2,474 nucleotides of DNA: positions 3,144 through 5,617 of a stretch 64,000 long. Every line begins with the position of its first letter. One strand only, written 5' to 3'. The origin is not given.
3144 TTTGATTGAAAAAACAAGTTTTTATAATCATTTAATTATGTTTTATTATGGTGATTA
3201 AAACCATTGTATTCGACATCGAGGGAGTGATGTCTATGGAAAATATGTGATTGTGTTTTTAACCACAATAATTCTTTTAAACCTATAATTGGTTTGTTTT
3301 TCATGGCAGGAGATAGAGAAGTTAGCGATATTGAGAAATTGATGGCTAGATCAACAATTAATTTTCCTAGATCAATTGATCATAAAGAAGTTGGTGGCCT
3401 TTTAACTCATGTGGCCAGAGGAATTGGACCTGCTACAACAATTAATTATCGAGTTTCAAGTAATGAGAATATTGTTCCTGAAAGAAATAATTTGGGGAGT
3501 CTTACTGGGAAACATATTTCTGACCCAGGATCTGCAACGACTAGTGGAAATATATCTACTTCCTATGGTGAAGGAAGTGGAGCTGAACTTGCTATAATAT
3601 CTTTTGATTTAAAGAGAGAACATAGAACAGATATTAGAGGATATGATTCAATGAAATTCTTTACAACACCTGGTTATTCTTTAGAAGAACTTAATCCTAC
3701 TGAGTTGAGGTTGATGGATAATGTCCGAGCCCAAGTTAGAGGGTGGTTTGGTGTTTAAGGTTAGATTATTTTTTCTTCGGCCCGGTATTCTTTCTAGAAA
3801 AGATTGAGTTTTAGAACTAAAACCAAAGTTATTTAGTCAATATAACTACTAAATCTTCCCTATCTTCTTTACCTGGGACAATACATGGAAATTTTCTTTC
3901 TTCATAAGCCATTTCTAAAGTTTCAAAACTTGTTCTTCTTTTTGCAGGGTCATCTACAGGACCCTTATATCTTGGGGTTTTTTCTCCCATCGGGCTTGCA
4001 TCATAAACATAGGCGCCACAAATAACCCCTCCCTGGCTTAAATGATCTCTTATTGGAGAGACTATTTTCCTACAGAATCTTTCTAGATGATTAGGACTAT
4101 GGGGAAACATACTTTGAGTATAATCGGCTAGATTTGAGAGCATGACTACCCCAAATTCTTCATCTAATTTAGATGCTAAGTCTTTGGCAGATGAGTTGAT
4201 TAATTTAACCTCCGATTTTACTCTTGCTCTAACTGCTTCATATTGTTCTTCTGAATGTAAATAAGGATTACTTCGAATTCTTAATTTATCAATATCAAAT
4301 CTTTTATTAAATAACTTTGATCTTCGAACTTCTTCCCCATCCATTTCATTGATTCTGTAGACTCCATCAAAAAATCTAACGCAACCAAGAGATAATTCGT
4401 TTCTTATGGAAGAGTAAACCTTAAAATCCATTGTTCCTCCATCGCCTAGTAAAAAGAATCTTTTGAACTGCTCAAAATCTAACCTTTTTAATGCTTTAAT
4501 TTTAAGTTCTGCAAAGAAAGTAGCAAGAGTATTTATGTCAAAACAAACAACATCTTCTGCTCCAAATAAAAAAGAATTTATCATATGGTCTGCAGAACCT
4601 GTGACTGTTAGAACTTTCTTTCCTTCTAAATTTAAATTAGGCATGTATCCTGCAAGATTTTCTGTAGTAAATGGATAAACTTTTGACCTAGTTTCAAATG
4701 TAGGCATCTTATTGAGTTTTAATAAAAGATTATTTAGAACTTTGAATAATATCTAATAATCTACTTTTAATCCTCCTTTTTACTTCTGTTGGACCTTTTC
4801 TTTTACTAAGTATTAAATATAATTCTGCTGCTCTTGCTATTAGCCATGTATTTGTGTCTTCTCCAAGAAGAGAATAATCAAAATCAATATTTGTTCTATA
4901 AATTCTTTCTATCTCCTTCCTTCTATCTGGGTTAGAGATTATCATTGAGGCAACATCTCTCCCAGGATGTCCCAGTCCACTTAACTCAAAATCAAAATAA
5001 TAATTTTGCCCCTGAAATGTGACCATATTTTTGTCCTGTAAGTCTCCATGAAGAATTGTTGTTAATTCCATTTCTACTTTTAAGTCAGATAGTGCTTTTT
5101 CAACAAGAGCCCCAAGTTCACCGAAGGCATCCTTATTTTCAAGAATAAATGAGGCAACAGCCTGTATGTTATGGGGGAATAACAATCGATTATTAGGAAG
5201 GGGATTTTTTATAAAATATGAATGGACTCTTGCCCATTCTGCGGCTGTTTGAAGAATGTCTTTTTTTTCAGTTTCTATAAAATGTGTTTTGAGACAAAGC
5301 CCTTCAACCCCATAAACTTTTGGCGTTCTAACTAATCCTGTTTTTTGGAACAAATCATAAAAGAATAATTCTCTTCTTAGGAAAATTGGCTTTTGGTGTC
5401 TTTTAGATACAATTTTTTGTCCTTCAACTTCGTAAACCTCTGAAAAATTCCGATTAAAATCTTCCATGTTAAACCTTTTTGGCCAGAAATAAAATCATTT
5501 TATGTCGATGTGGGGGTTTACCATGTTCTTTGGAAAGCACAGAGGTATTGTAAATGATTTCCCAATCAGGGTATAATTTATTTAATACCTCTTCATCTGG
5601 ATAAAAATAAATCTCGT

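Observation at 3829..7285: RiPP-like operon: Cys-rich precursor, radical-SAM/SPASM maturase, methyltransferase, APH-type kinase and DUF3419-like gene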

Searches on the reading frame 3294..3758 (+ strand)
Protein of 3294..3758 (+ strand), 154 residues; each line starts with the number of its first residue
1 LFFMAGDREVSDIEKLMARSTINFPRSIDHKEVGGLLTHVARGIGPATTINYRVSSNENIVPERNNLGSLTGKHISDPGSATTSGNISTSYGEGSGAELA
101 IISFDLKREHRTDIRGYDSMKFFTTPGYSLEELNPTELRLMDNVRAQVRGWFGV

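Call 3: search_protein_families(library=pfam, proteins=[window:3294-3758:+], max_evalue=0.1)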
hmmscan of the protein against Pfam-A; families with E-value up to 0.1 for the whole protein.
window:3294-3758:+ (154 aa): 0 families

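Call 4: search_protein_families(library=ncbifam, proteins=[window:3294-3758:+], max_evalue=0.1)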
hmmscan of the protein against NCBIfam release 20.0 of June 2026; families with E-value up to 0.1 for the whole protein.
window:3294-3758:+ (154 aa): 1 family
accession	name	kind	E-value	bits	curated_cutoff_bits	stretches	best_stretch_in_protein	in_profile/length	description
TIGR02775.1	TrbG_Ti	equivalog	0.0068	15.9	180.85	1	20-62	155-195/206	P-type conjugative transfer protein TrbG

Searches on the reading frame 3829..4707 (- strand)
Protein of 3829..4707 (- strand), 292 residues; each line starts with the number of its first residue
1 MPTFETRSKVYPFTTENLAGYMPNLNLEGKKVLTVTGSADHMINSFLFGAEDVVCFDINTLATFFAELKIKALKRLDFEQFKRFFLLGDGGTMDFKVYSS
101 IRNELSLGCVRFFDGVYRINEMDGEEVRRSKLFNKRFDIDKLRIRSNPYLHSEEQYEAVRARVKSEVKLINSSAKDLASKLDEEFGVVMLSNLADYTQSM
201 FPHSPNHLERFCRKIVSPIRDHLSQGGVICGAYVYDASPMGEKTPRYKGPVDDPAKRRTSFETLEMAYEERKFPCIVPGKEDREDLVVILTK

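Call 3: search_protein_families(library=pfam, proteins=[window:3829-4707:-], max_evalue=0.1)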
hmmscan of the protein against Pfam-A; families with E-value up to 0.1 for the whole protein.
window:3829-4707:- (292 aa): 2 families
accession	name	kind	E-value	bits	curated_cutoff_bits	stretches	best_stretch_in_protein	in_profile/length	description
PF11899.13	DUF3419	-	3.9e-11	43.2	28.2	1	7-114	8-116/385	Protein of unknown function (DUF3419)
PF21239.2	RLMM_N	-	0.036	14.6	27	1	207-230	32-55/81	Ribosomal RNA large subunit methyltransferase M, N-terminal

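Call 4: search_protein_families(library=ncbifam, proteins=[window:3829-4707:-], max_evalue=0.1)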
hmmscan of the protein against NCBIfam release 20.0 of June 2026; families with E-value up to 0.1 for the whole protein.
window:3829-4707:- (292 aa): 0 families

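Call 31: search_solved_structures(query=window:3829-4707:-, max_evalue=1)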
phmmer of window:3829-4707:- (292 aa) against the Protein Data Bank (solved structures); distinct sequences matched with E-value up to 1: 1.
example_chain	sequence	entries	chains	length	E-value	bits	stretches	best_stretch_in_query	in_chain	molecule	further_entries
6qkb_A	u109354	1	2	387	0.06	16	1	67-151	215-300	D-3-hydroxyaspartate aldolase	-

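Call 39: find_homologous_proteins(query=window:3829-4707:-)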
Query window:3829-4707:- (292 aa): 22 proteins with E <= 0.001 among 683 candidates.
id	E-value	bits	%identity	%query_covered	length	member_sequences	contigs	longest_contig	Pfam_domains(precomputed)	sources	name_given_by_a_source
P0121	1.0e-193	660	100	100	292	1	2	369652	PF11899.14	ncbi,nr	ncbi:MAG: BtaA family protein [archaeon]|nr:BtaA family protein [archaeon] MCR4323396.1 BtaA family 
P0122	2.3e-114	400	62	100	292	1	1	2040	PF11899.14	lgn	-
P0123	2.1e-100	354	55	99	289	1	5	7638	PF13847.13,PF11899.14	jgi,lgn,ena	-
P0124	6.3e-97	342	54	100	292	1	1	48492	PF11899.14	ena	-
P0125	7.5e-95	336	52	100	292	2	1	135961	PF11899.14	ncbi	-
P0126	8.2e-95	335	53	100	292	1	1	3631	PF11899.14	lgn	-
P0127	2.0e-94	334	54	100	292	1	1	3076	PF11899.14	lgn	-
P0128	3.4e-94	333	53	100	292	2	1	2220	PF11899.14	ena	-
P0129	9.3e-93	329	53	100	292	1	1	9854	PF11899.14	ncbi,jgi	-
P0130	5.6e-92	326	53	100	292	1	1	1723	PF11899.14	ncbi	-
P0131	6.3e-92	326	53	100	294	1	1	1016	PF11899.14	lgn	-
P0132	7.8e-92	326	53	99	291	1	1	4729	PF11899.14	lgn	-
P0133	5.6e-91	323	52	100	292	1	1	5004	PF11899.14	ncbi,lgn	-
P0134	3.9e-89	317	52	100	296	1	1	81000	PF11899.14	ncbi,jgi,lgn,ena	ncbi:MAG: DUF3419 family protein [Candidatus Pacearchaeota archaeon]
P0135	1.1e-78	283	55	79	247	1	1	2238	PF11899.14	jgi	jgi:hypothetical protein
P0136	4.8e-78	280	47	99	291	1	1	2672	PF11899.14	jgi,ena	-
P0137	9.0e-70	253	46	96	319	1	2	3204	PF11899.14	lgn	-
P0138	4.0e-60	222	40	96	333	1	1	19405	PF11899.14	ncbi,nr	ncbi:DUF3419 family protein [archaeon]|nr:DUF3419 family protein [archaeon]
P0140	2.7e-42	163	37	99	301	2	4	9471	PF11899.14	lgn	-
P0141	3.5e-36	143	35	92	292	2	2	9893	PF11899.14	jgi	jgi:S-adenosylmethionine:diacylglycerol 3-amino-3-carboxypropyl transferase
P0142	1.3e-29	122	36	83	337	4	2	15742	PF11899.14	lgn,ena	-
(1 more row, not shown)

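Call 41: find_encoding_contigs(protein=P0138, flank=6000, max_places=2)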
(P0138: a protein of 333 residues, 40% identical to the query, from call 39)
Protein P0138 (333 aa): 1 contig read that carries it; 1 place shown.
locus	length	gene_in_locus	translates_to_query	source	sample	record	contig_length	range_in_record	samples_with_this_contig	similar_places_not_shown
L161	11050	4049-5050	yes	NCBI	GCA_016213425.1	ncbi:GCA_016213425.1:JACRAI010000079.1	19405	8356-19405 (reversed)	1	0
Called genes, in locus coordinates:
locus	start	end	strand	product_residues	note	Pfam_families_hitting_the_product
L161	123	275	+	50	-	PF04014:MazE_antitoxin (weak)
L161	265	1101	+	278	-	PF00156:Pribosyltran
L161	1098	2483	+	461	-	PF02310:B12-binding, PF04055:Radical_SAM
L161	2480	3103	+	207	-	PF01121:CoaE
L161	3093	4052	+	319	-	PF04055:Radical_SAM, PF13353:Fer4_12 (weak)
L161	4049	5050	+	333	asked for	PF11899:DUF3419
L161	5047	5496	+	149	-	-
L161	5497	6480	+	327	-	PF02786:CPSase_L_D2 (weak), PF08443:RimK (faint), PF07478:Dala_Dala_lig_C (faint)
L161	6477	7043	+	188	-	PF13489:Methyltransf_23 (faint), PF05175:MTS (faint), PF13847:Methyltransf_31 (weak), PF08241:Methyltransf_11 (weak), PF08242:Methyltransf_12 (weak), PF13649:Methyltransf_25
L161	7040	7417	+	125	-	-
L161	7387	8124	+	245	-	PF11899:DUF3419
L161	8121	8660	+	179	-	-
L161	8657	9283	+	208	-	PF11899:DUF3419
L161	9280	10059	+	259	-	-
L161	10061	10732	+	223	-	-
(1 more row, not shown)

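Call 42: find_encoding_contigs(protein=P0141, flank=6000, max_places=2)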
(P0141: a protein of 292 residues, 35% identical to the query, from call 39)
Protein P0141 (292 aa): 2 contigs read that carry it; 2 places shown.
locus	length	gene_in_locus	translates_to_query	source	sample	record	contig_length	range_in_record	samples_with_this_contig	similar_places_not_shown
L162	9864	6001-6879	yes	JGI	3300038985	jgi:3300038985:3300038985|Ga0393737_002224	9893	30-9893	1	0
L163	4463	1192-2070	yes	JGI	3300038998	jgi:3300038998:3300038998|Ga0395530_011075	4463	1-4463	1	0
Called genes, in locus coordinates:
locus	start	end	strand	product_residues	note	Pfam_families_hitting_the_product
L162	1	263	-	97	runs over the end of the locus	?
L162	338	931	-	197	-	PF08818:DUF1801, PF13376:OmdA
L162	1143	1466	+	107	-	PF03551:PadR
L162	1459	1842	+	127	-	PF06304:DUF1048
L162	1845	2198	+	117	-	PF06304:DUF1048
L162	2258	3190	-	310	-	PF00126:HTH_1, PF03466:LysR_substrate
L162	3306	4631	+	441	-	PF04055:Radical_SAM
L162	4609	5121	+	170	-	PF13173:AAA_14 (faint), PF01712:dNK (faint), PF13238:AAA_18, PF02223:Thymidylate_kin (faint), PF01121:CoaE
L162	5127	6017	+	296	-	PF04055:Radical_SAM, PF13353:Fer4_12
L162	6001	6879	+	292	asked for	PF11899:DUF3419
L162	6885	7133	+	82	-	-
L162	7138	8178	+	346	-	PF02655:ATP-grasp_3 (weak), PF01071:GARS_A (weak)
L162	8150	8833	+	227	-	PF01209:Ubie_methyltran, PF13489:Methyltransf_23, PF05175:MTS (weak), PF05891:Methyltransf_PK (weak), PF13847:Methyltransf_31, PF08241:Methyltransf_11, PF08242:Methyltransf_12, PF13649:Methyltransf_25, +2 more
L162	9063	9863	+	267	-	?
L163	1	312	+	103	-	?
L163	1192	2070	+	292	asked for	PF11899:DUF3419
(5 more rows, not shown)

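Call 43: find_encoding_contigs(protein=P0142, flank=6000, max_places=2)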
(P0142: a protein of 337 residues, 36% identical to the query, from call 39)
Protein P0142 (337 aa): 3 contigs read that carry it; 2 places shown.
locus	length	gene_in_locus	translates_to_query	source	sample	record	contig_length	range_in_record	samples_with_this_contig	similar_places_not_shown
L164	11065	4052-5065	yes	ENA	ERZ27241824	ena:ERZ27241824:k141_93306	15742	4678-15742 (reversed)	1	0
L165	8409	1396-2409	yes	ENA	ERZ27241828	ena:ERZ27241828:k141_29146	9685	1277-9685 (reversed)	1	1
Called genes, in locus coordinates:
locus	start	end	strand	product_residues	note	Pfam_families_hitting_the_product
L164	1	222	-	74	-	?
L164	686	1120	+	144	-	-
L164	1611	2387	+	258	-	-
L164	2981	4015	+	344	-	PF00128:Alpha-amylase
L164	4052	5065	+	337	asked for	PF11899:DUF3419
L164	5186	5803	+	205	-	-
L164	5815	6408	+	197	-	-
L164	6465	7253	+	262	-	PF02535:Zip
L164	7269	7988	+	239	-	PF20772:TACO1_YebC_N, PF01709:Transcrip_reg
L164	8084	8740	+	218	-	PF00072:Response_reg, PF00486:Trans_reg_C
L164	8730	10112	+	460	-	PF00512:HisKA, PF02518:HATPase_c, PF13589:HATPase_c_3 (weak)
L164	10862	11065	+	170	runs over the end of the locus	PF06695:Sm_multidrug_ex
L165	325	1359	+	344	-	PF00128:Alpha-amylase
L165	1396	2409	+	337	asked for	PF11899:DUF3419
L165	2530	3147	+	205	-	-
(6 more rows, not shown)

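Call 66: find_encoding_contigs(protein=P0136, flank=6000, max_places=2)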
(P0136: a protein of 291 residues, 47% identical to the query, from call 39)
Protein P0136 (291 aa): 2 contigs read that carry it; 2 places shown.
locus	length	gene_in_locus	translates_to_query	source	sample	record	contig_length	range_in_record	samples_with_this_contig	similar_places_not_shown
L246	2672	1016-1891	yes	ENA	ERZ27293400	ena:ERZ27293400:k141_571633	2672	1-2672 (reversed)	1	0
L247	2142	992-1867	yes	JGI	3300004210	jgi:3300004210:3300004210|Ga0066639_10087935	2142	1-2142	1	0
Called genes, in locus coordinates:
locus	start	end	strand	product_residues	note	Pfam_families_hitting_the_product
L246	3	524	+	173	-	?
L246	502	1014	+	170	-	PF01728:FtsJ (weak), PF03848:TehB, PF05401:NodS (weak), PF13489:Methyltransf_23 (weak), PF13847:Methyltransf_31, PF08241:Methyltransf_11, PF08242:Methyltransf_12 (weak), PF13649:Methyltransf_25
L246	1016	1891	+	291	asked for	PF11899:DUF3419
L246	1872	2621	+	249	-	PF01636:APH (faint)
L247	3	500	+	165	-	?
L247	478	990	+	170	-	PF01728:FtsJ (weak), PF03848:TehB, PF05401:NodS (weak), PF13489:Methyltransf_23 (weak), PF13847:Methyltransf_31, PF08241:Methyltransf_11, PF08242:Methyltransf_12 (weak), PF13649:Methyltransf_25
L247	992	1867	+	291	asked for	PF11899:DUF3419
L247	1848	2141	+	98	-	?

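Call 67: find_encoding_contigs(protein=P0137, flank=6000, max_places=2)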
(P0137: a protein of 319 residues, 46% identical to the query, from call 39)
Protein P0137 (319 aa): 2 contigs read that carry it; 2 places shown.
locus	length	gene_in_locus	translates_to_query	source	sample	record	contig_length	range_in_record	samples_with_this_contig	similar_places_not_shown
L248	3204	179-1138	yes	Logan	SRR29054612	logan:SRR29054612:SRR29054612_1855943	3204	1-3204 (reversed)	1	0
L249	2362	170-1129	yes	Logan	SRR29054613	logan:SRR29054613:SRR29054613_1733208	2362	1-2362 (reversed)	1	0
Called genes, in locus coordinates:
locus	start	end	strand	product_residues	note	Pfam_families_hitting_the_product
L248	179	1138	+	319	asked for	PF11899:DUF3419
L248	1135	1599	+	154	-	-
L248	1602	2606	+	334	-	PF08443:RimK (faint)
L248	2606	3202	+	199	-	?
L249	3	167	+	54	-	?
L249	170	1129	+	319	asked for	PF11899:DUF3419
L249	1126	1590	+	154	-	-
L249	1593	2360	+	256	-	?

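Call 68: find_encoding_contigs(protein=P0124, flank=6000, max_places=2)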
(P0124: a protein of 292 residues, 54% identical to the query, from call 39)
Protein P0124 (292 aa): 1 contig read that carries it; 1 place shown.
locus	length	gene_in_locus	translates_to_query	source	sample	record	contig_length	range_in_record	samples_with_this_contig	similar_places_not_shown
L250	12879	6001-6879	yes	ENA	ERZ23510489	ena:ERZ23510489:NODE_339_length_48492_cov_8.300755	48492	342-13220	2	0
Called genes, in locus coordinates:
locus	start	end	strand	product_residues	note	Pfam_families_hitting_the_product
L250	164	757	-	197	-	PF22769:DCD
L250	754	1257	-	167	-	PF00383:dCMP_cyt_deam_1, PF14437:MafB19-deam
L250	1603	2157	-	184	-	PF02572:CobA_CobO_BtuR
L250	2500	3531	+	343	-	PF03198:Glyco_hydro_72 (faint), PF00150:Cellulase (faint)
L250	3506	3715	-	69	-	-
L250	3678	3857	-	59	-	PF13495:Phage_int_SAM_4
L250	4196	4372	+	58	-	-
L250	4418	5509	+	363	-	PF04055:Radical_SAM, PF13353:Fer4_12 (weak), PF13186:SPASM (weak)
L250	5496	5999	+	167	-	PF03848:TehB, PF08241:Methyltransf_11, PF13649:Methyltransf_25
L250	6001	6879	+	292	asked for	PF11899:DUF3419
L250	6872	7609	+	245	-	PF01636:APH (weak), PF02958:EcKL (weak)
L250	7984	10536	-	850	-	PF00317:Ribonuc_red_lgN (weak), PF02867:Ribonuc_red_lgC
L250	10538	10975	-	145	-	PF22811:Zn_ribbon_NrdR, PF03477:ATP-cone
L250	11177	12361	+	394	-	PF01136:Peptidase_U32, PF03144:GTP_EFTU_D2 (weak)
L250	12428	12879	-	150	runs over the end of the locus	-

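Call 69: find_encoding_contigs(protein=P0140, flank=6000, max_places=2)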
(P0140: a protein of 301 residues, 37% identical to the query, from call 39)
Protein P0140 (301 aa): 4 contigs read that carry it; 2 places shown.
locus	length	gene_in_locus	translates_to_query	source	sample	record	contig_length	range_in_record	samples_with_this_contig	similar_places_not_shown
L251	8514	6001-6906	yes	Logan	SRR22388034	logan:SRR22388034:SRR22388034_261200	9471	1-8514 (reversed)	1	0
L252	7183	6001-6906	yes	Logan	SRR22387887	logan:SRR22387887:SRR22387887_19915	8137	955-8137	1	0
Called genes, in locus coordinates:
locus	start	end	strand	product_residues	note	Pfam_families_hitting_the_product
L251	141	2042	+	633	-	-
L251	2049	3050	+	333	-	PF14397:ATPgrasp_ST (faint), PF01071:GARS_A (faint), PF02655:ATP-grasp_3 (faint), PF08443:RimK (faint)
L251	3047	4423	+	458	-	PF02310:B12-binding (weak), PF04055:Radical_SAM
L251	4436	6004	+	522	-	PF01121:CoaE, PF13353:Fer4_12 (weak), PF04055:Radical_SAM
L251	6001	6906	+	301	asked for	PF11899:DUF3419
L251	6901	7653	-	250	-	-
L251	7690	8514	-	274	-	?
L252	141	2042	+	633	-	-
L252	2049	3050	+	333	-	PF14397:ATPgrasp_ST (faint), PF01071:GARS_A (faint), PF02655:ATP-grasp_3 (faint), PF08443:RimK (faint)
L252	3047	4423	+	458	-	PF02310:B12-binding (weak), PF04055:Radical_SAM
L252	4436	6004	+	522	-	PF01121:CoaE, PF13353:Fer4_12 (weak), PF04055:Radical_SAM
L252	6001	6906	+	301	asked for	PF11899:DUF3419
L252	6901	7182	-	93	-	?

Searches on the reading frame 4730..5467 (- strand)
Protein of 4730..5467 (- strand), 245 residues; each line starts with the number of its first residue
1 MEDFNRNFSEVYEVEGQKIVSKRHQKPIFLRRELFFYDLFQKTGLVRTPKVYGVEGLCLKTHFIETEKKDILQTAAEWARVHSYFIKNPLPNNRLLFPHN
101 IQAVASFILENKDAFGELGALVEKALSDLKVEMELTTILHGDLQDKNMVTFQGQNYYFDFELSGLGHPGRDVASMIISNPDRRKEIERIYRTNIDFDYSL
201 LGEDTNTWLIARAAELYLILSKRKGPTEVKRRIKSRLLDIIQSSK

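Call 3: search_protein_families(library=pfam, proteins=[window:4730-5467:-], max_evalue=0.1)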
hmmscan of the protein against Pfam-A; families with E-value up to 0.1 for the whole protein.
window:4730-5467:- (245 aa): 2 families
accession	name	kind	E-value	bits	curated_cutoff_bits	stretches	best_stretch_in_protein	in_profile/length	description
PF01636.29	APH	-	1.6e-07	31.8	23.2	1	96-189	124-225/239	Phosphotransferase enzyme family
PF01163.29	RIO1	-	0.014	15.5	22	0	117-160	105-148/187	RIO domain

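Call 4: search_protein_families(library=ncbifam, proteins=[window:4730-5467:-], max_evalue=0.1)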
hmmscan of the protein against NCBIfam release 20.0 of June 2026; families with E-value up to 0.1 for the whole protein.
window:4730-5467:- (245 aa): 8 families
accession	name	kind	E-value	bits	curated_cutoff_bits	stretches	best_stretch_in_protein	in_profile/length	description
TIGR02721.1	ycfN_thiK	equivalog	6.2e-05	22.2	299.45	1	66-195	77-206/256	thiamine kinase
TIGR02172.1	Fb_sc_TIGR02172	paralog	0.00021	21.2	228.2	1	130-176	147-193/226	TIGR02172 family protein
NF011462.0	PRK14879.1-3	equivalog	0.0052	16.6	174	1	125-163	90-128/192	Kae1-associated kinase Bud32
TIGR02904.1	spore_ysxE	equivalog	0.0066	15.7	263.55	1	134-176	194-237/309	spore coat protein YsxE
TIGR03724.2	arch_bud32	equivalog_domain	0.014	14.8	125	1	132-169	100-137/193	KEOPS complex kinase/ATPase Bud32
NF011464.0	PRK14879.1-7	equivalog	0.016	15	246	1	135-164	121-150/221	Kae1-associated kinase Bud32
NF038156.1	lant_syn_V_LxmK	equivalog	0.03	13.4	315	1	134-175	189-230/347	class V lanthionine synthetase subunit LxmK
NF046102.1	CellCycRegCcrZ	equivalog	0.044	13.2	400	1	131-176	148-194/260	cell cycle regulator CcrZ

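Call 32: search_solved_structures(query=window:4730-5467:-, max_evalue=1)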
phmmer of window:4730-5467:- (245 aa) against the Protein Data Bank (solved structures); distinct sequences matched with E-value up to 1: 1.
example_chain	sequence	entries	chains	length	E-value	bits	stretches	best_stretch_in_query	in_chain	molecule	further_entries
4r77_B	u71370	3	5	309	0.46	13.2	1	122-187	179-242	Choline kinase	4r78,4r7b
